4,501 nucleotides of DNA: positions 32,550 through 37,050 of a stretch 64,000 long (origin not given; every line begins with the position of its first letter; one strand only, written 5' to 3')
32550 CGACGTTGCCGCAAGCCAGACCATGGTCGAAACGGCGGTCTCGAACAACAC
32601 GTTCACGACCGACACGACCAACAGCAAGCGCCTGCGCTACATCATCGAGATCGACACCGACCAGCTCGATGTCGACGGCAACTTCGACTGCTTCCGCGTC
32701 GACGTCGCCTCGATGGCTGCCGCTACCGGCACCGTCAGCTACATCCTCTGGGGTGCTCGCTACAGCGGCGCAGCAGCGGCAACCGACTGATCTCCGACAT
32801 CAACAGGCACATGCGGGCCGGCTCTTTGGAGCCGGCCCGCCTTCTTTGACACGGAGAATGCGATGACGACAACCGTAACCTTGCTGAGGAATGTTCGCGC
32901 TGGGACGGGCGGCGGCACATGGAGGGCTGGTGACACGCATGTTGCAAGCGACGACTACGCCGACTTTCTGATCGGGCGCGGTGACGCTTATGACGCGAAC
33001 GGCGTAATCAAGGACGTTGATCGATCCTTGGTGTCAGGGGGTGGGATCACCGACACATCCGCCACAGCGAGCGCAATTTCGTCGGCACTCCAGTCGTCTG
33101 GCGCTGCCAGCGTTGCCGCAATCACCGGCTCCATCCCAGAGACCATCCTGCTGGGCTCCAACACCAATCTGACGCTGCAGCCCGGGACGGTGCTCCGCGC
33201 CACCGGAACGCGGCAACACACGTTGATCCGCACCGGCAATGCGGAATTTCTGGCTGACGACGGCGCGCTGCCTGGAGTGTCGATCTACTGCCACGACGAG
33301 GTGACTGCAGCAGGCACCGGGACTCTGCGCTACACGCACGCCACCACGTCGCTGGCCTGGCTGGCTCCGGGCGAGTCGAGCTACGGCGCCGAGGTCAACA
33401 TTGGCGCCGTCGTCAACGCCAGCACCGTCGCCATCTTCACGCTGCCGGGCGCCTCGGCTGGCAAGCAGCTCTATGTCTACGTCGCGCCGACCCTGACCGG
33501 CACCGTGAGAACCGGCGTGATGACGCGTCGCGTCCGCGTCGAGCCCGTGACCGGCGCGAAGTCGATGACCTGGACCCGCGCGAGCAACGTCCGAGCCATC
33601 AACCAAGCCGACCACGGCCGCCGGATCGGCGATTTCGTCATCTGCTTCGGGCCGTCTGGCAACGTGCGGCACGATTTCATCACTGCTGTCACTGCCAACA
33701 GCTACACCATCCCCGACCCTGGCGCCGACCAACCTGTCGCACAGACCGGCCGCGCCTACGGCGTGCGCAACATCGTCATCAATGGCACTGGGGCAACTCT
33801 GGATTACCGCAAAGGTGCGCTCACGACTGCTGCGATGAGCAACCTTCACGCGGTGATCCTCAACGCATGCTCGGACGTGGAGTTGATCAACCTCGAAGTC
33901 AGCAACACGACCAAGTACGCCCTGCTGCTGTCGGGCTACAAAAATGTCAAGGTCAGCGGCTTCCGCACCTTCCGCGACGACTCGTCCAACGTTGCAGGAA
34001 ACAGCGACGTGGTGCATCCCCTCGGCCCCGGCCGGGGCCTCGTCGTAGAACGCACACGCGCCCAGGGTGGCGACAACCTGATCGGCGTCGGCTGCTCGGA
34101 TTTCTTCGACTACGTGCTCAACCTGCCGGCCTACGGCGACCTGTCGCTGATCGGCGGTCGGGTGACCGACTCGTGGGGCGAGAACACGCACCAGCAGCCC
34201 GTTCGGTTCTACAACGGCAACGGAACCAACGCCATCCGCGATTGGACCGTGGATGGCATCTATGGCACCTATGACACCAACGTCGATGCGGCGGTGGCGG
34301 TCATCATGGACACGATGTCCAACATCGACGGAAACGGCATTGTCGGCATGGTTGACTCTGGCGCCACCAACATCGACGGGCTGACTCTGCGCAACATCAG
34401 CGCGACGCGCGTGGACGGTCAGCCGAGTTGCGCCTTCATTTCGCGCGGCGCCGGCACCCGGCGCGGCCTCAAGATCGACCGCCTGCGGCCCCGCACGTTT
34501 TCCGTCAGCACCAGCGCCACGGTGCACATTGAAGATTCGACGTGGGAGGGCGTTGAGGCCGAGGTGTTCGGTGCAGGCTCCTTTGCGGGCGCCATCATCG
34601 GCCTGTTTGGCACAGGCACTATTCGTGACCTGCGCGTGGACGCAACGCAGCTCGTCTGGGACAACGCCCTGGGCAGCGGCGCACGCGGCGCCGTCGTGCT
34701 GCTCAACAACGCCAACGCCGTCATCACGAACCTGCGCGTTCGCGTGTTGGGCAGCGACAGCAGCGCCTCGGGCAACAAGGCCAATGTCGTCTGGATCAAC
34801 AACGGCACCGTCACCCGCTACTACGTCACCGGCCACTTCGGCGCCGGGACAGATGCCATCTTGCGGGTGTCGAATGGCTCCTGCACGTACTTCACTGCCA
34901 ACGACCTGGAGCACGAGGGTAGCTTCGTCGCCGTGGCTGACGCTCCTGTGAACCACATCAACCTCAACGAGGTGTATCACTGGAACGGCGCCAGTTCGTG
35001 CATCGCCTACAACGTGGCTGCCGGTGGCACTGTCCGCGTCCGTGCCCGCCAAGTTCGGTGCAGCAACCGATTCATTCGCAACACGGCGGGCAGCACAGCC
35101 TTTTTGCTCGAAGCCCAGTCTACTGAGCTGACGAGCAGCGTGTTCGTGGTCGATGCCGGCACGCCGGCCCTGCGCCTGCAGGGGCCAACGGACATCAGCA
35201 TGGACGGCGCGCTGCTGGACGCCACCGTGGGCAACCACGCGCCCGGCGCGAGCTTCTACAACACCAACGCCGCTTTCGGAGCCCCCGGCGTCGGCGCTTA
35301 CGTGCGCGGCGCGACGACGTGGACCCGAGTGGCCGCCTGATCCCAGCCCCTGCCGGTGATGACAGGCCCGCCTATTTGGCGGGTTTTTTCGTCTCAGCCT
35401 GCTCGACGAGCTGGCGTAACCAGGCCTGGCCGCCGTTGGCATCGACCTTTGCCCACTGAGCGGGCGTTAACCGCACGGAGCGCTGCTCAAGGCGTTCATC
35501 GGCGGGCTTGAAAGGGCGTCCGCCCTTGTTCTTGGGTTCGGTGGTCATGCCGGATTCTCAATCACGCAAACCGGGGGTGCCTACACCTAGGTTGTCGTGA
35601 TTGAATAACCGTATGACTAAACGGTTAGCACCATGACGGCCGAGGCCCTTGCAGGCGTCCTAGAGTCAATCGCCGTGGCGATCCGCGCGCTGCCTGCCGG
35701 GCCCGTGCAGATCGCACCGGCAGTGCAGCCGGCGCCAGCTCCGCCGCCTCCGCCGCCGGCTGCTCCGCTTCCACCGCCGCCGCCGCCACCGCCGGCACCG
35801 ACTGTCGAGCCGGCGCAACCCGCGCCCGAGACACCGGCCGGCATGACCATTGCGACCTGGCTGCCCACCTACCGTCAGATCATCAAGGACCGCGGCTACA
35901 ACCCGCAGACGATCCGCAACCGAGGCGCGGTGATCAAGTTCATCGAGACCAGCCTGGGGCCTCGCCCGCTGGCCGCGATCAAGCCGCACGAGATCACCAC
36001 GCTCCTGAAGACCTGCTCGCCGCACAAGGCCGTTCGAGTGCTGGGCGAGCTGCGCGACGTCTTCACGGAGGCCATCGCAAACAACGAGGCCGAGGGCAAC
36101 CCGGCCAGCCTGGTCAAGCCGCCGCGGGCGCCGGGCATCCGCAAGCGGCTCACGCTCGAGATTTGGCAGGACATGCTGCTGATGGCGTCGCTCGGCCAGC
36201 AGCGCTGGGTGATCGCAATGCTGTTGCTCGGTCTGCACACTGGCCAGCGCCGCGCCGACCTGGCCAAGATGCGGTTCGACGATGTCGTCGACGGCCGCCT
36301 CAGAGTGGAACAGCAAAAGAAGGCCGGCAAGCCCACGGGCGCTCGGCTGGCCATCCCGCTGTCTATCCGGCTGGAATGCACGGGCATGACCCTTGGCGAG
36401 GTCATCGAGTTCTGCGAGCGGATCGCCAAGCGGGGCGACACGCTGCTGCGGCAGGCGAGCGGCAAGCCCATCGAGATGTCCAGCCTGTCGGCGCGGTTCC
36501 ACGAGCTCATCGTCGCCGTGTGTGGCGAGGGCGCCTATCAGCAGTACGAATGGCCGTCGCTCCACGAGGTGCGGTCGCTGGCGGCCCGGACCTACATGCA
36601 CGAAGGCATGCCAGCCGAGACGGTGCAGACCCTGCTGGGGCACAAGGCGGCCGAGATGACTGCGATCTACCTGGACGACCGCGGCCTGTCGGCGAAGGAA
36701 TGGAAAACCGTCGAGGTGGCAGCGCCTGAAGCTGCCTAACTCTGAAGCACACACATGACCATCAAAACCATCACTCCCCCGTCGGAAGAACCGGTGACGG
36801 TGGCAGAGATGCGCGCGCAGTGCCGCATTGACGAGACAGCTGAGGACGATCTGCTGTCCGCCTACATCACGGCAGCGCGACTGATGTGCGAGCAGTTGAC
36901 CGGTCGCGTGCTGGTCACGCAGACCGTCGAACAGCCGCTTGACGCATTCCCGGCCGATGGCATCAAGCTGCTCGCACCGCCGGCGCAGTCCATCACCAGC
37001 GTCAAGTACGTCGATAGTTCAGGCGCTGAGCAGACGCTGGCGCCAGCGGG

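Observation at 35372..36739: Second, arm-less lambda-Int-like recombinase cassette inserted in the head-neck operon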

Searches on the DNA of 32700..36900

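Call 106: search_rna_families(source=window, start=32700, end=36900, threshold=evalue, max_evalue=1)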
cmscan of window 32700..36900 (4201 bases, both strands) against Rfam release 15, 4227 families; matches with E-value up to 1: 0.
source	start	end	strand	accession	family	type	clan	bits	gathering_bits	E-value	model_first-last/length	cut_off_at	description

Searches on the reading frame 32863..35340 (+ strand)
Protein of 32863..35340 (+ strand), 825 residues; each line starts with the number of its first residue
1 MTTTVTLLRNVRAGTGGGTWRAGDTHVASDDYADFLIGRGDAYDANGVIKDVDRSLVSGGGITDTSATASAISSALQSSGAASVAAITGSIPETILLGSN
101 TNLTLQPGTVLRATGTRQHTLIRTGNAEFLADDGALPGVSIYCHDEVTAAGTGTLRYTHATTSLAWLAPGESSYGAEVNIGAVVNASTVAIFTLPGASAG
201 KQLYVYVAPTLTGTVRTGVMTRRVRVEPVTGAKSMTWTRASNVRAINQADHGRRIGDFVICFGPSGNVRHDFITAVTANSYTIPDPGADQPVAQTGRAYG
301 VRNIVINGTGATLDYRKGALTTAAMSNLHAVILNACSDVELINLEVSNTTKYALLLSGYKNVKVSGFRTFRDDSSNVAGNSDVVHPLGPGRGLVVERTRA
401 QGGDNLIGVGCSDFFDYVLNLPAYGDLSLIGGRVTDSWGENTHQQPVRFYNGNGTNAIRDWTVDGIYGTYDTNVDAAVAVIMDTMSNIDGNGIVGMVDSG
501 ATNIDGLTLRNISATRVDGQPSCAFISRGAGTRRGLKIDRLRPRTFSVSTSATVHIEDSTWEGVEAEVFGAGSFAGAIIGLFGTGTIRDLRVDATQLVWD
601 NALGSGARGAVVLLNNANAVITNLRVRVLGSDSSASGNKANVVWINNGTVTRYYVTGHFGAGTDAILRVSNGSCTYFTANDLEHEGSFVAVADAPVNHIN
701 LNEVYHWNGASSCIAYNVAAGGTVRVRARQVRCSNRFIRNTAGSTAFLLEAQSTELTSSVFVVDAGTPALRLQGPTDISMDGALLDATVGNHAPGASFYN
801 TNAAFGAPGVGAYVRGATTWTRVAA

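Call 3: search_protein_families(library=pfam, proteins=[window:32863-35340:+], max_evalue=0.01)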
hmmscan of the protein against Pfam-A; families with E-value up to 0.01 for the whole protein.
window:32863-35340:+ (825 aa): 0 families

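Call 4: search_protein_families(library=phrogs, proteins=[window:32863-35340:+], max_evalue=0.001)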
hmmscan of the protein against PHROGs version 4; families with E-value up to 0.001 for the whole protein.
window:32863-35340:+ (825 aa): 0 families

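Call 47: search_protein_families(library=ncbifam, proteins=[window:32863-35340:+], max_evalue=0.01)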
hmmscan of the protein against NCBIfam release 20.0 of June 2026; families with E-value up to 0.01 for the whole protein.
window:32863-35340:+ (825 aa): 0 families

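Call 48: search_protein_families(library=padloc, proteins=[window:32863-35340:+], max_evalue=0.01)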
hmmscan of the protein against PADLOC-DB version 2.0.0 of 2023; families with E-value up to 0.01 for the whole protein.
window:32863-35340:+ (825 aa): 0 families

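Call 55: search_solved_structures(query=window:32863-35340:+, max_evalue=1)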
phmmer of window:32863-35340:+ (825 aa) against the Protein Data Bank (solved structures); distinct sequences matched with E-value up to 1: 1.
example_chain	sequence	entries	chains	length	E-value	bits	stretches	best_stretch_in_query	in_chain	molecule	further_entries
5gr8_A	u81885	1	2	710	0.45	12.2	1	426-520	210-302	Leucine-rich repeat receptor-like protein kinase PEPR1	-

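Call 75: find_homologous_proteins(query=window:32863-35340:+, region=60-825)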
Query window:32863-35340:+, residues 60-825 (766 aa): 35 proteins with E <= 0.001 among 8000 candidates.
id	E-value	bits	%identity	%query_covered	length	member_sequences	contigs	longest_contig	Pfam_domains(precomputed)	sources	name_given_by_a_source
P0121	0.0e+0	1590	100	93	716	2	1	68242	-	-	-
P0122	0.0e+0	1449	86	99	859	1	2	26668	-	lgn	-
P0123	0.0e+0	1095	68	96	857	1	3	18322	-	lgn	-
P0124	0.0e+0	1039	64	99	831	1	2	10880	-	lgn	-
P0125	5.2e-262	890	59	99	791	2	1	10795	-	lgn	-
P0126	1.2e-236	806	54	96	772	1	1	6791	-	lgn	-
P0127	7.2e-236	804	55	99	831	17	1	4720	-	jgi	jgi:hypothetical protein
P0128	7.6e-228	777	54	96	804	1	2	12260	-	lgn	-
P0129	3.0e-225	768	52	99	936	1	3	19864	-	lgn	-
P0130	3.4e-224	765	52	99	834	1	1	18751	-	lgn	-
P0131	1.2e-219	750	52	95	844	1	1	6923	-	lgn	-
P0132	1.2e-219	750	52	98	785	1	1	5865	-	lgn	-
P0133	2.6e-212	726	52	96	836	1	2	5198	-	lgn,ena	-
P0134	3.9e-211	722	51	98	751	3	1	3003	-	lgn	-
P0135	2.6e-206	706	50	100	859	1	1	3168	-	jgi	jgi:hypothetical protein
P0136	3.2e-203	696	49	96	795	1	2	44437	-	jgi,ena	jgi:hypothetical protein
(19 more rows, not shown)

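Call 77: find_encoding_contigs(protein=P0122, flank=6000, max_places=2)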
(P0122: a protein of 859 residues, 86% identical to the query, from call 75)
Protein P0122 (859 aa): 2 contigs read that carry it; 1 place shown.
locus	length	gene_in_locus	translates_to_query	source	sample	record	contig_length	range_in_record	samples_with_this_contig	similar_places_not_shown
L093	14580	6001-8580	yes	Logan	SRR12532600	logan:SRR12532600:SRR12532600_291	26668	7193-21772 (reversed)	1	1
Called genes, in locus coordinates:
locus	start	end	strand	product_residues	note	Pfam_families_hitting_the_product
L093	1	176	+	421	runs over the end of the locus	PF04466:Terminase_3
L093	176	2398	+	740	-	PF23899:SU10_portal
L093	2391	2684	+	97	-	-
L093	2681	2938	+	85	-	-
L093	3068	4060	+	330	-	-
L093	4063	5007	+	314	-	PF17236:SU10_MCP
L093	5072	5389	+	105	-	-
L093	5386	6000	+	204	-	PF24175:SU10_adaptor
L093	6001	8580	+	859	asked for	-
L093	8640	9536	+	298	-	-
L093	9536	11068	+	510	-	-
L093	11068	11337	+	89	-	-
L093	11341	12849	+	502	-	-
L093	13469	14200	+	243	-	-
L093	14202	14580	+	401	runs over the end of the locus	-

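Call 78: find_encoding_contigs(protein=P0136, flank=6000, max_places=1)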
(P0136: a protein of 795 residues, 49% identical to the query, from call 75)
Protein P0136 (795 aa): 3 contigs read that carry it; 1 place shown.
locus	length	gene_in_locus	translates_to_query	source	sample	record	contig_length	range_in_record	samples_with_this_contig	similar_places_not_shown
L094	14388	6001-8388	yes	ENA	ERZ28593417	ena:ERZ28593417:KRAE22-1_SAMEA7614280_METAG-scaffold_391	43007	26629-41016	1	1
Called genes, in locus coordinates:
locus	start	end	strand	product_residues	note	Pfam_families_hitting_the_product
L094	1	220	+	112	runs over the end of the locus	-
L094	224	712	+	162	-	-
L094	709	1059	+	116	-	PF08291:Peptidase_M15_3, PF05951:Peptidase_M15_2 (weak)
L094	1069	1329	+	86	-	-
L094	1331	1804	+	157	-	-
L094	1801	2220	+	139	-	-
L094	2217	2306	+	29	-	-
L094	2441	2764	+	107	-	-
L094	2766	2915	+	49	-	-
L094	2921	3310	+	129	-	-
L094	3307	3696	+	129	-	-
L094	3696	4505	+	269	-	-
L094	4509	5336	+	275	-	-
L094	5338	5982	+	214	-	-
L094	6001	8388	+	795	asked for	-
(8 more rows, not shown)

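Call 91: predict_structure(alignment_id=A1)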
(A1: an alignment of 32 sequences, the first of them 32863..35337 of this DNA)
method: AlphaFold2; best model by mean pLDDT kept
length: 825 residues; sequences in the alignment: 32
mean_pLDDT: 86.8   pTM: 0.85
mean pLDDT of the five models: 86.8, 86.2, 85.7, 84.7, 83.9
residues with pLDDT >= 90: 560; 70-90: 173; 50-70: 32; < 50: 60
segments of 3 or more residues with pLDDT < 50: 1-60
pLDDT, mean of each block of 10 residues (from residue 1): 28 33 31 37 39 35 63 83 88 93 93 91 95 89 94 96 96 96 86 95 91 76 95 95 94 95 88 96 94 95 95 92 81 97 94 94 96 81 92 97 90 76 92 97 94 89 97 95 67 69 96 94 94 96 86 94 96 93 96 95 89 96 96 87 96 87 93 97 92 96 87 94 95 92 95 89 94 91 90 92 80 89 86
secondary structure, 60 per line:
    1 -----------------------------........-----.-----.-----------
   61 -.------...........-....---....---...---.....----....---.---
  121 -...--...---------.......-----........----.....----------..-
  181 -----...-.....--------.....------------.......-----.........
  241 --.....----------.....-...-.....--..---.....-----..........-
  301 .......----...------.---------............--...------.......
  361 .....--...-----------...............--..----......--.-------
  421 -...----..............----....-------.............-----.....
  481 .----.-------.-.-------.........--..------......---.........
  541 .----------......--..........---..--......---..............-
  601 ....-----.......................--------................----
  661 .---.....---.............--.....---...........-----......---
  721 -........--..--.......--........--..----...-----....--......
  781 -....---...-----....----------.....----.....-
elements in order (helices of 4 or more, strands of 3 or more residues): H30-37 H69-79 E81-84 E88-91 E95-97 E101-105 E110-113 E122-124 E127-129 E139-145 E151-158 E163-167 E190-194 E203-207 E220-226 E232-240 E243-247 E258-262 E268-272 E280-284 E290-299 E301-307 E312-314 E331-342 E345-347 E354-365 E368-370 E382-396 E405-410 E429-442 E447-450 E458-470 E476-481 E504-512 E523-528 E532-541 E552-557 E560-569 E577-582 E586-599 H601-604 E610-632 E641-656 E665-669 E673-685 E688-692 E696-706 E712-717 E722-729 E736-742 E745-752 E761-763 E769-772 E775-780 E797-800 E811-815 E820-824

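Call 94: fold_search(model_id=the predicted structure, library=pdb)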
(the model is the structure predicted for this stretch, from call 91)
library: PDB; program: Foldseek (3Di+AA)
matches with E <= 10: 533; with E <= 0.001: 18
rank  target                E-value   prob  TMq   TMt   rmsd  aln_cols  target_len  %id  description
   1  7vul_B                3.7e-08  1.00  0.22  0.26  15.4       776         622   10  Structure of Klebsiella Phage P560 depolymerase (released 2022-11-16)
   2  7vul_A                8.3e-08  1.00  0.19  0.23  15.8       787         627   11  Structure of Klebsiella Phage P560 depolymerase (released 2022-11-16)
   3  7w1c_E                3.4e-06  1.00  0.27  0.34  13.9       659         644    8  Crystal structure of Klebsiella pneumoniae K1 capsule-specific polysaccharide lyase in a P1 crystal form (released 2022-05-18)
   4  7w1c_D                4.1e-06  1.00  0.31  0.39  12.4       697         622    9  Crystal structure of Klebsiella pneumoniae K1 capsule-specific polysaccharide lyase in a P1 crystal form (released 2022-05-18)
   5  7w1c_A                6.2e-06  1.00  0.28  0.35  13.8       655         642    9  Crystal structure of Klebsiella pneumoniae K1 capsule-specific polysaccharide lyase in a P1 crystal form (released 2022-05-18)
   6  9k4a_A                7.4e-06  1.00  0.20  0.24  15.9       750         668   10  Cryo-EM structure of depolymerase S2-4 from Klebsiella phage K64-1 (released 2026-03-25)
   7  7w1c_B                8.1e-06  1.00  0.24  0.29  15.3       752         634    9  Crystal structure of Klebsiella pneumoniae K1 capsule-specific polysaccharide lyase in a P1 crystal form (released 2022-05-18)
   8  7w1c_C                1.4e-05  1.00  0.27  0.34  14.0       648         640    9  Crystal structure of Klebsiella pneumoniae K1 capsule-specific polysaccharide lyase in a P1 crystal form (released 2022-05-18)
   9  7w1d_D                5.1e-05  1.00  0.22  0.27  15.7       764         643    9  Crystal structure of Klebsiella pneumoniae K1 capsule-specific polysaccharide lyase in a C2 crystal form (released 2022-05-18)
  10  7w1d_H                1.4e-04  1.00  0.23  0.28  14.5       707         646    8  Crystal structure of Klebsiella pneumoniae K1 capsule-specific polysaccharide lyase in a C2 crystal form (released 2022-05-18)
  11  8bke_AAA              1.4e-04  0.94  0.14  0.21  18.0       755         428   11  Crystal structure of the Klebsiella phage KP34p57 capsular depolymerase (released 2023-08-30)
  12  4ru4_A                1.6e-04  1.00  0.24  0.31  15.6       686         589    9  Crystal structure of the tailspike protein gp49 from Pseudomonas phage LKA1 (released 2015-11-18)
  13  7jwf_A                1.6e-04  0.96  0.17  0.22  22.8       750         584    8  Crystal structure of PdGH110B D344N in complex with alpha-(1,3)-galactobiose (released 2020-11-04)
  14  8yk2_B                1.7e-04  0.51  0.11  0.13  23.0       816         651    8  Blood group B alpha-1,3-galactosidase AgaBb from Bifidobacterium bifidum, construct T7-tag_24-700 (released 2024-07-10)
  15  8yk2_A                2.2e-04  0.63  0.14  0.15  23.6       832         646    8  Blood group B alpha-1,3-galactosidase AgaBb from Bifidobacterium bifidum, construct T7-tag_24-700 (released 2024-07-10)
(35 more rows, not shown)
